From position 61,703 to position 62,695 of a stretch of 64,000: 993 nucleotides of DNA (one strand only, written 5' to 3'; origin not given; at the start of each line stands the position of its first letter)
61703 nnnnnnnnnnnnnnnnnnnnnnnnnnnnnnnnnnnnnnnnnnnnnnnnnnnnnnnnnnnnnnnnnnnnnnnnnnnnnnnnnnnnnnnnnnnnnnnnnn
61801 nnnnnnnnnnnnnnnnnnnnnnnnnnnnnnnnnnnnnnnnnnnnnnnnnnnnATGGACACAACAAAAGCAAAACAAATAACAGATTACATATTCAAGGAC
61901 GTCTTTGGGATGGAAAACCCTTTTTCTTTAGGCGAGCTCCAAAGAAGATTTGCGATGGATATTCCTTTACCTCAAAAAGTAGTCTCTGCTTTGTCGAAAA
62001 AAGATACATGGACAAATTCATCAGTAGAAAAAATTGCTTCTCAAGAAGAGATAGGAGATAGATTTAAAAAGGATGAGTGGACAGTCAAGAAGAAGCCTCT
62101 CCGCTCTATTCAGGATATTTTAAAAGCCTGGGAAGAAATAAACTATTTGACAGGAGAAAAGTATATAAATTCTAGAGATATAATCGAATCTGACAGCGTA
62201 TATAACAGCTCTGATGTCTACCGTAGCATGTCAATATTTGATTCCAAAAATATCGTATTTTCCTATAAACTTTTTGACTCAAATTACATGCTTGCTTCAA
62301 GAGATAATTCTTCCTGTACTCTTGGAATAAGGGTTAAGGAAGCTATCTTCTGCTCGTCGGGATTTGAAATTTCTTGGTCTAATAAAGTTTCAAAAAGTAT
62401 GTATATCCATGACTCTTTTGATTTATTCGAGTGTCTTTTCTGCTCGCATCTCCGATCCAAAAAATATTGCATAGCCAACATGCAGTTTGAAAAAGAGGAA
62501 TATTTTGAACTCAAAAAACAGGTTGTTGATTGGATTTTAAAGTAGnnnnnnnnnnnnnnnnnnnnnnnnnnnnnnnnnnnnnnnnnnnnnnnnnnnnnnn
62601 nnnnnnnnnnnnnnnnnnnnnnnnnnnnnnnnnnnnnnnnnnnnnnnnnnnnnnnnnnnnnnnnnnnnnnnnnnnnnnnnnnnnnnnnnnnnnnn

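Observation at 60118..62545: Orphan FtsK/HerA/VirB4-superfamily ATPase with novel N-terminal domain and a Cys-cluster partner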

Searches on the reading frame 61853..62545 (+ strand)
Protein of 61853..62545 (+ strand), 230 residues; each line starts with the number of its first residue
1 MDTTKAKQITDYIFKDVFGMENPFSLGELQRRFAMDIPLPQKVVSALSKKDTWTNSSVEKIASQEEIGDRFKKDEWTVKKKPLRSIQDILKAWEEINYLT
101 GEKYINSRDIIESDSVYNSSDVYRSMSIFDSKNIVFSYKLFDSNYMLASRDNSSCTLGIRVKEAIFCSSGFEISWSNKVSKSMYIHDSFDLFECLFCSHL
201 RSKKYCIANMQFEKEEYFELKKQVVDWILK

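Call 3: search_protein_families(library=pfam, proteins=[window:61853-62545:+], max_evalue=1)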
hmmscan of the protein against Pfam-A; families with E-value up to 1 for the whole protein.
window:61853-62545:+ (230 aa): 0 families

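Call 4: search_protein_families(library=padloc, proteins=[window:61853-62545:+], max_evalue=1)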
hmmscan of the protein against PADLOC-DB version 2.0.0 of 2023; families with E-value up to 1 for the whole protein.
window:61853-62545:+ (230 aa): 1 family
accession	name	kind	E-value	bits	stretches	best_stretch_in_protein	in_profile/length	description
PDLC03189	Specificity_I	-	0.0046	13.9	1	48-134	5-91/459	Type I specificity subunit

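Call 5: search_protein_families(library=ncbifam, proteins=[window:61853-62545:+], max_evalue=1)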
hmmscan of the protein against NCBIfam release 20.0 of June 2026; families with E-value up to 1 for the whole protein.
window:61853-62545:+ (230 aa): 0 families

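Call 7: find_homologous_proteins(query=window:61853-62545:+)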
Query window:61853-62545:+ (230 aa): 249 proteins with E <= 0.001 among 370 candidates; the best 120 are listed.
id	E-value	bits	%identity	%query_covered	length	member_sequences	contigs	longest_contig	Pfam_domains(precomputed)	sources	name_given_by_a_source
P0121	3.8e-148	509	100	100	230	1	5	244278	-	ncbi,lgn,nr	ncbi:MAG: hypothetical protein HYW62_03940 [Candidatus Levybacteria bacterium]|nr:hypothetical prote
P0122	2.9e-135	467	89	100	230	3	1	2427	-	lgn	-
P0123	1.3e-126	438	83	100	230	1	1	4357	-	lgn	-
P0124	9.8e-124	429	82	100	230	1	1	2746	-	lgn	-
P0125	4.4e-122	424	80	100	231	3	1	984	-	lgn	-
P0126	1.1e-114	399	74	100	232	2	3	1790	-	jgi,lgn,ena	-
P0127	6.1e-114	397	77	100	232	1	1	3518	-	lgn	-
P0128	1.4e-113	396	76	100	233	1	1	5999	-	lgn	-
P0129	5.4e-113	394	76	100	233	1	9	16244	-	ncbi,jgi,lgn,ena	-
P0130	7.5e-113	393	77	100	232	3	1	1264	-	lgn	-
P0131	7.9e-113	393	77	100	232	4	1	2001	-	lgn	-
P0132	4.0e-112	391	75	100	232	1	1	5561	-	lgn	-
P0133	1.6e-111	389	73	100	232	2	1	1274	-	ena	-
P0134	5.1e-111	387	74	100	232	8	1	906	-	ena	-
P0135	5.7e-111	387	75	100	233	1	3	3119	-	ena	-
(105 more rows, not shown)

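Call 11: search_solved_structures(query=window:61853-62545:+, max_evalue=10)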
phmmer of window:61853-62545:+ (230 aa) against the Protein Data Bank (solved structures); distinct sequences matched with E-value up to 10: 0.

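Call 19: predict_structure(alignment_id=A2)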
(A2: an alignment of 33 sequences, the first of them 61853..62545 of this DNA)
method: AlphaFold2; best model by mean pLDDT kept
length: 230 residues; sequences in the alignment: 33
mean_pLDDT: 55.9   pTM: 0.45
mean pLDDT of the five models: 55.9, 55.1, 54.2, 48.5, 45.3
residues with pLDDT >= 90: 0; 70-90: 57; 50-70: 82; < 50: 91
segments of 3 or more residues with pLDDT < 50: 34-37, 103-122, 125-132, 135-144, 149-193, 199-201
pLDDT, mean of each block of 10 residues (from residue 1): 69 70 76 53 79 64 65 63 82 67 39 33 42 47 48 45 24 29 31 50 59 79 72
secondary structure, 60 per line:
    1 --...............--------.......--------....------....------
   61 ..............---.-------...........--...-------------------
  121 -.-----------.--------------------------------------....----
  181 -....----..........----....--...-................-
elements in order: H3-17 H26-32 E41-44 E51-54 E61-63 H64-74 H86-96 E99-101 E173-176 E182-185 H190-195 E196-199 E204-207 E210-212 H214-229

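Call 22: search_solved_structures(query=A2, max_evalue=10)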
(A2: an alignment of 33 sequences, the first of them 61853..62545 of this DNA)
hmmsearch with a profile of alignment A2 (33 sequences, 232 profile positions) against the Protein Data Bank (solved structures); distinct sequences matched with E-value up to 10: 0.

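Call 23: search_protein_families(library=phrogs, proteins=[window:61853-62545:+], max_evalue=1)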
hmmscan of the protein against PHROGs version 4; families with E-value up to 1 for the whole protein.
window:61853-62545:+ (230 aa): 0 families

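Call 37: predict_structure(alignment_id=A3)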
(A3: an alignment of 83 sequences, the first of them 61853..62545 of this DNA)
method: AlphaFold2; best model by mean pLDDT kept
length: 230 residues; sequences in the alignment: 83
mean_pLDDT: 91.8   pTM: 0.84
mean pLDDT of the five models: 91.8, 79.0, 70.8, 69.9, 58.4
residues with pLDDT >= 90: 177; 70-90: 48; 50-70: 5; < 50: 0
segments of 3 or more residues with pLDDT < 50: none
pLDDT, mean of each block of 10 residues (from residue 1): 95 97 96 90 92 84 92 92 96 92 83 81 86 89 87 83 93 96 98 98 98 98 96
secondary structure, 60 per line:
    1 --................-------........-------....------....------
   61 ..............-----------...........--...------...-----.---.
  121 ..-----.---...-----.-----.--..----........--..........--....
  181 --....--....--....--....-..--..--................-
elements in order: H3-18 H26-33 E41-44 E51-54 E61-63 H64-74 H86-96 E99-101 E108-110 E120-122 E132-134 E155-162 E165-174 E177-180 E183-186 E189-192 E195-198 E201-204 H214-229

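Call 47: fold_search(model_id=the predicted structure, library=pdb)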
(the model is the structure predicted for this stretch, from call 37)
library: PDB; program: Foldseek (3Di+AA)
matches with E <= 10: 214; with E <= 0.001: 0
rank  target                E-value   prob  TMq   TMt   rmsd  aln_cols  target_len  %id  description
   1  6sc4_A                7.7e-03  0.23  0.13  0.16  13.6       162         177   11  Gamma-Carbonic Anhydrase from the Haloarchaeon Halobacterium sp. (released 2020-04-22)
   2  3kwc_A                1.5e-02  0.20  0.16  0.17  11.5       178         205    9  Oxidized, active structure of the beta-carboxysomal gamma-Carbonic Anhydrase, CcmM (released 2010-02-23)
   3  1qrf                  2.0e-02  0.21  0.17  0.18  11.9       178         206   11  A CLOSER LOOK AT THE ACTIVE SITE OF GAMMA-CARBONIC ANHYDRASES: HIGH RESOLUTION CRYSTALLOGRAPHIC STUDIES OF THE CARBONIC  (released 1999-06-25)
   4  3kwc_B                3.0e-02  0.20  0.15  0.16  12.6       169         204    9  Oxidized, active structure of the beta-carboxysomal gamma-Carbonic Anhydrase, CcmM (released 2010-02-23)
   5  3tio_F                3.0e-02  0.18  0.16  0.18  10.7       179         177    9  Crystal structures of yrdA from Escherichia coli, a homologous protein of gamma-class carbonic anhydrase, show possibl (released 2012-08-01)
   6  3tio_D                3.2e-02  0.15  0.15  0.17  11.3       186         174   11  Crystal structures of yrdA from Escherichia coli, a homologous protein of gamma-class carbonic anhydrase, show possibl (released 2012-08-01)
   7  6jly_F                3.2e-02  0.15  0.14  0.09  14.9       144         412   12  eIF2a - eIF2B complex (released 2019-05-01)
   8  3oup                  4.2e-02  0.14  0.15  0.16  12.1       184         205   12  Crystal structure of the gamma-carbonic anhydrase W19N mutant from Methanosarcina thermophila (released 2011-10-26)
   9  3tio_A                4.7e-02  0.20  0.17  0.21  10.9       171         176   11  Crystal structures of yrdA from Escherichia coli, a homologous protein of gamma-class carbonic anhydrase, show possibl (released 2012-08-01)
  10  4n27_A                4.7e-02  0.15  0.15  0.19  11.2       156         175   10  X-ray structure of Brucella abortus RicA (released 2013-12-11)
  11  3r3r                  5.0e-02  0.12  0.13  0.15  14.1       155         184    9  Structure of the YrdA ferripyochelin binding protein from Salmonella enterica (released 2011-03-30)
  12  9qez_H                5.0e-02  0.10  0.14  0.17  13.1       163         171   13  Carbonic anhydrase mutant (released 2025-12-10)
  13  1qrl                  5.0e-02  0.10  0.14  0.15  13.4       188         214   11  A CLOSER LOOK AT THE ACTIVE SITE OF GAMMA-CARBONIC ANHYDRASES: HIGH RESOLUTION CRYSTALLOGRAPHIC STUDIES OF THE CARBONIC  (released 1999-06-25)
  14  3otz                  5.3e-02  0.11  0.15  0.16  12.8       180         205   12  Crystal structure of gamma-carbonic anhydrase W19A mutant from Metanosarcina thermophila (released 2011-10-26)
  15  3ou9                  5.6e-02  0.10  0.14  0.16  12.2       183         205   11  Crystal structure of gamma-carbonic anhydrase W19F mutant from Methanosarcina thermophila (released 2011-10-26)
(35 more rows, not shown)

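Call 48: fold_search(model_id=the predicted structure, library=viral)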
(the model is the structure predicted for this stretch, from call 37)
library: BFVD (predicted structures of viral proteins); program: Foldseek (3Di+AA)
matches with E <= 10: 66; with E <= 0.001: 0
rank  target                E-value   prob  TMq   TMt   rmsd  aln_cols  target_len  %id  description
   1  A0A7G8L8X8            1.0e-01  0.08  0.11  0.11  16.3       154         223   14  (no name in the UniProt tables at hand)
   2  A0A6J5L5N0            2.2e-01  0.06  0.11  0.12  14.5       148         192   10  NeuD_NnaD, sugar O-acyltransferase, sialic acid O-acetyltransferase NeuD family [uncultured Caudovirales phage]
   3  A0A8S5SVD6            3.0e-01  0.16  0.20  0.08   6.8       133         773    9  Baseplate protein [Myoviridae sp. ctBTH15]
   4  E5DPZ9                4.0e-01  0.08  0.21  0.17  12.9       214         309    9  Mannose-1-phosphate guanyltransferase C-terminal domain-containing protein [Aeromonas phage PX29]
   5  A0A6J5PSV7            4.3e-01  0.05  0.13  0.16  10.8       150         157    7  Hexapeptide repeat [uncultured Caudovirales phage]
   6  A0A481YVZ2            8.5e-01  0.02  0.09  0.10  14.5       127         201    5  Uncharacterized protein [Marseillevirus LCMAC103]
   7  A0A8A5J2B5            1.0e+00  0.04  0.16  0.10  13.7       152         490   12  (no name in the UniProt tables at hand)
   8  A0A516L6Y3            1.1e+00  0.03  0.07  0.07   8.9        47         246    4  (no name in the UniProt tables at hand)
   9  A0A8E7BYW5            1.3e+00  0.11  0.24  0.10   7.4       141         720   13  (no name in the UniProt tables at hand)
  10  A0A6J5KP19            1.4e+00  0.03  0.13  0.15  14.3       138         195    9  WbbJ Acetyltransferase (Isoleucine patch superfamily) [uncultured Caudovirales phage]
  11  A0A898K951            1.6e+00  0.13  0.14  0.16  15.7        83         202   17  (no name in the UniProt tables at hand)
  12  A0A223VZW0            1.6e+00  0.10  0.13  0.14  10.1        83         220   14  HNH nuclease domain-containing protein [Agrobacterium phage Atu_ph07]
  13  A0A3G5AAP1            1.6e+00  0.06  0.16  0.06   8.4       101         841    7  Uncharacterized protein [Hyperionvirus sp.]
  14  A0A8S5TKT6            1.7e+00  0.11  0.12  0.20  18.6        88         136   17  Nin one binding protein [Siphoviridae sp. ctvI513]
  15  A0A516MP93            1.8e+00  0.01  0.09  0.07  17.5       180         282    6  (no name in the UniProt tables at hand)
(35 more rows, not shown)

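Call 49: search_protein_representatives(alignment_id=A3)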
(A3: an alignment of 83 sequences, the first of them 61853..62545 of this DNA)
Query: 83 sequences, 232 profile positions. Proteins with E-value up to 0.001 (for the whole library): 1610; up to 1e-10: 453; up to 1e-30: 76. The best 150 are listed.
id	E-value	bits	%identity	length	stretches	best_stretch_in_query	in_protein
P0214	7.6e-102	356.2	-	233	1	1-230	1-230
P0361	4.5e-101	353.6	-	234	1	1-231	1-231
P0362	6.7e-93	326.9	-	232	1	1-231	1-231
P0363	2.2e-91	321.9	-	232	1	1-231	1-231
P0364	2.6e-91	321.7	-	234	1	1-231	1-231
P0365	1.8e-88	312.4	-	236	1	1-230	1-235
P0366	5.9e-87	307.4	-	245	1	1-231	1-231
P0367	8.4e-87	307.0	-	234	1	1-231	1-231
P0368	3.2e-82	292.0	-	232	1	1-231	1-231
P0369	5.3e-81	288.0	-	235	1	1-231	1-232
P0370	1.8e-80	286.2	-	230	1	5-230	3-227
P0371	1.9e-80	286.1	-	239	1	1-231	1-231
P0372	1.2e-76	273.7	-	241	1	1-231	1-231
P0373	3.0e-76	272.4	-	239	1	1-230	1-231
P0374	4.4e-76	271.9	-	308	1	2-231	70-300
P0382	9.7e-59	215.1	-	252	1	5-228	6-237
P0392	9.3e-53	195.6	-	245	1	5-227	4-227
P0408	1.5e-41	158.8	-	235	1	10-225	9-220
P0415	7.1e-38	146.8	-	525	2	49-230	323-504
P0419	1.4e-35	139.4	-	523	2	57-231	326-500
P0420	8.6e-35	136.8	-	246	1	10-225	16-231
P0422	2.7e-34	135.1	-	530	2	100-231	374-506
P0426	1.0e-33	133.2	-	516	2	56-229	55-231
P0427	1.4e-33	132.8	-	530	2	10-226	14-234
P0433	1.9e-32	129.1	-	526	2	37-225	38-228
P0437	1.6e-30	122.8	-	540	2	70-229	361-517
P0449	4.8e-29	118.0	-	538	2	7-230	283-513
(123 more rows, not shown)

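Call 51: list_cluster_members(proteins=[P0415, P0419, P0427, P0426, P0449, P0433, P0382, P0392, P0408, P0420])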
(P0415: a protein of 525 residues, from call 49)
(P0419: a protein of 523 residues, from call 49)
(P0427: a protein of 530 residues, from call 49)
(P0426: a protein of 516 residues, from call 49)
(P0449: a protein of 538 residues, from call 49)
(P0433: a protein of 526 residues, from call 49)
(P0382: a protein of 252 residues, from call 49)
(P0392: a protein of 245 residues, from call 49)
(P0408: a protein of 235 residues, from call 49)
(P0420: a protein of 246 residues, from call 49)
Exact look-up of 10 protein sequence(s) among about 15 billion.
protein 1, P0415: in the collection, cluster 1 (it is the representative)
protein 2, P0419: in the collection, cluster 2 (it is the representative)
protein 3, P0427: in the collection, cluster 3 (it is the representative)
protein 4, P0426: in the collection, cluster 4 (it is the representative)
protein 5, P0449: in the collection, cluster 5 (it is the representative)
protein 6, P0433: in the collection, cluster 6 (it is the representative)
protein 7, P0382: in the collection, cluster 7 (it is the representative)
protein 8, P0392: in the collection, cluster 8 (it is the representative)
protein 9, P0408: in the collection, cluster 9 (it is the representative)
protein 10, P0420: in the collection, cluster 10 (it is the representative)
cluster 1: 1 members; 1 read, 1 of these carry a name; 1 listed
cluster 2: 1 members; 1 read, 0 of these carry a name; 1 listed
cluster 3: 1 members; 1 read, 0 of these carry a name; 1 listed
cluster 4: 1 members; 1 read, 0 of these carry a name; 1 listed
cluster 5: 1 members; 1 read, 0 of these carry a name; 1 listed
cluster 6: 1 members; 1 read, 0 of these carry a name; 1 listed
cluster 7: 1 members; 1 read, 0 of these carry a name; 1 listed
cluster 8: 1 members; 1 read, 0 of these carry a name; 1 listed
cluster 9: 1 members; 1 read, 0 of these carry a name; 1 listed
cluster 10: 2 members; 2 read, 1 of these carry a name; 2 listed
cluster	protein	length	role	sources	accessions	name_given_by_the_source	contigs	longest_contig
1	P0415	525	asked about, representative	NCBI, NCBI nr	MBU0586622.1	hypothetical protein KJ780_03850 [Candidatus Micrarchaeota archaeon] | hypothetical protein [Candidatus Micrarchaeota archaeon]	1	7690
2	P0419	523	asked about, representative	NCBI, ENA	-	-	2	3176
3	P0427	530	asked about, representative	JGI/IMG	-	-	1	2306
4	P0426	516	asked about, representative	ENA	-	-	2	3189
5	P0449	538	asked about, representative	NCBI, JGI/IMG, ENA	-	-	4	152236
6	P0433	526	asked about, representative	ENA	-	-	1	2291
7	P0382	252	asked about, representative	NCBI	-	-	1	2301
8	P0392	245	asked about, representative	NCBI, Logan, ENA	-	-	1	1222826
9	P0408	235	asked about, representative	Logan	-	-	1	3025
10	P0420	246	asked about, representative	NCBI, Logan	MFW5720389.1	MAG: hypothetical protein ACOCXT_05165 [Candidatus Dojkabacteria bacterium]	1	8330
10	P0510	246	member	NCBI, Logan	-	-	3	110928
